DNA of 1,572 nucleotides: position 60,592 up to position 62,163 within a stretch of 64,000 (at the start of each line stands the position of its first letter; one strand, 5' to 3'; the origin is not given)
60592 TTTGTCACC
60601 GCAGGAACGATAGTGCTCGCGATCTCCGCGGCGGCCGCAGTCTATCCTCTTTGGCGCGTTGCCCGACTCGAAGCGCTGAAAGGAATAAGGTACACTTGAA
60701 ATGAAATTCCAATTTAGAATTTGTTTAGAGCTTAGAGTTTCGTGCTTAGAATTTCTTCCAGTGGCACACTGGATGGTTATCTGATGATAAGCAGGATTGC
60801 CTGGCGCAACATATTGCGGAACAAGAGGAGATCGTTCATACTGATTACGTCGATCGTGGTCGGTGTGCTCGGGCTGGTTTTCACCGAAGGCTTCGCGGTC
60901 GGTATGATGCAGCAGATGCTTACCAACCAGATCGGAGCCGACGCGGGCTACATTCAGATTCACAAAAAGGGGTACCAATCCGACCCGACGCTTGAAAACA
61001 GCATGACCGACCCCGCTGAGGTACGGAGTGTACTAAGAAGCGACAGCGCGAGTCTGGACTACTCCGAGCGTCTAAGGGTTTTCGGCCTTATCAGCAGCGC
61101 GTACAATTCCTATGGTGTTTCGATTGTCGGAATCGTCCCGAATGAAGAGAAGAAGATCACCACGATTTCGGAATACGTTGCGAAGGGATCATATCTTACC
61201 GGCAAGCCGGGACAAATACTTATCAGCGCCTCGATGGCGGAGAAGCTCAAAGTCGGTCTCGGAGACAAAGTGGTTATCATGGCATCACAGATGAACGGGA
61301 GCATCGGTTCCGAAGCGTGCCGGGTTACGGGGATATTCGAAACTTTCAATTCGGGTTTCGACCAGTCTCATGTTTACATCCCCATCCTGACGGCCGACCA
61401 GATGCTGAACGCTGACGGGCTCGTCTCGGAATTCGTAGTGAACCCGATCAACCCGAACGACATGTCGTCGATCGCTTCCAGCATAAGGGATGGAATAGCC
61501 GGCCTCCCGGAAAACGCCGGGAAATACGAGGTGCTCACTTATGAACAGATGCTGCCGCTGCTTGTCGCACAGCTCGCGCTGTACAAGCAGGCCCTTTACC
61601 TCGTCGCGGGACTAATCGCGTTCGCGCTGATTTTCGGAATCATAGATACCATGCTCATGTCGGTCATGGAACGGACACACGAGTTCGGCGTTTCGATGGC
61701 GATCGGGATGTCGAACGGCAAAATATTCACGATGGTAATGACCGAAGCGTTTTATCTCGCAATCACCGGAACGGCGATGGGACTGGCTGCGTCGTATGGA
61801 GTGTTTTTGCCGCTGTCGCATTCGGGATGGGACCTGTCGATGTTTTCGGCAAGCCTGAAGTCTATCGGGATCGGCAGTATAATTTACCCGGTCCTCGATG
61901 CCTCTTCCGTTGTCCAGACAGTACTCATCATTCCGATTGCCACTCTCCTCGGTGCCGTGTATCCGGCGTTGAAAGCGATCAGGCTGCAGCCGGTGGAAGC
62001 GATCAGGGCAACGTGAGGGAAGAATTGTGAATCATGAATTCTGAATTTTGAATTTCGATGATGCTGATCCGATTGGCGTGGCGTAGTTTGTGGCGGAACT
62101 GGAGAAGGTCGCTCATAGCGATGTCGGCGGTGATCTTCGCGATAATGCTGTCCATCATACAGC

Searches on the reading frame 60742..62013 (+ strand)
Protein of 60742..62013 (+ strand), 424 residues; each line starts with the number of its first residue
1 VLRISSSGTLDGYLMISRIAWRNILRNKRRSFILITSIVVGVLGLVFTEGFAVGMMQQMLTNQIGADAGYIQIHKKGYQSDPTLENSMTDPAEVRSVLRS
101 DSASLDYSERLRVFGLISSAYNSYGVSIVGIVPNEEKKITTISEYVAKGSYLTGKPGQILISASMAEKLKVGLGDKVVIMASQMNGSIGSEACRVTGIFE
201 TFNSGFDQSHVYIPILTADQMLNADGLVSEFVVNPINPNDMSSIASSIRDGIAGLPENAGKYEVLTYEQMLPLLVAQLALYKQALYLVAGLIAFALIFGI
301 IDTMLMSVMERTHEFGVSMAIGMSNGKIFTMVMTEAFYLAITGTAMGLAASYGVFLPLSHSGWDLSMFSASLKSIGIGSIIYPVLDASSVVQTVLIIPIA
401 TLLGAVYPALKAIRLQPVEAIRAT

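Call 73: search_protein_families(library=pfam, proteins=[window:60742-62013:+], max_evalue=0.0001)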
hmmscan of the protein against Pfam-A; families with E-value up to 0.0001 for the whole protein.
window:60742-62013:+ (424 aa): 2 families
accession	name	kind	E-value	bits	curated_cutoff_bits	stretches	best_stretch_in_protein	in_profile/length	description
PF12704.14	MacB_PCD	-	5.8e-14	53.3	27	1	31-249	1-205/207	MacB-like periplasmic core domain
PF02687.27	FtsX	-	9.2e-13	48.7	25.5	1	287-417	2-120/120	FtsX-like permease C-terminal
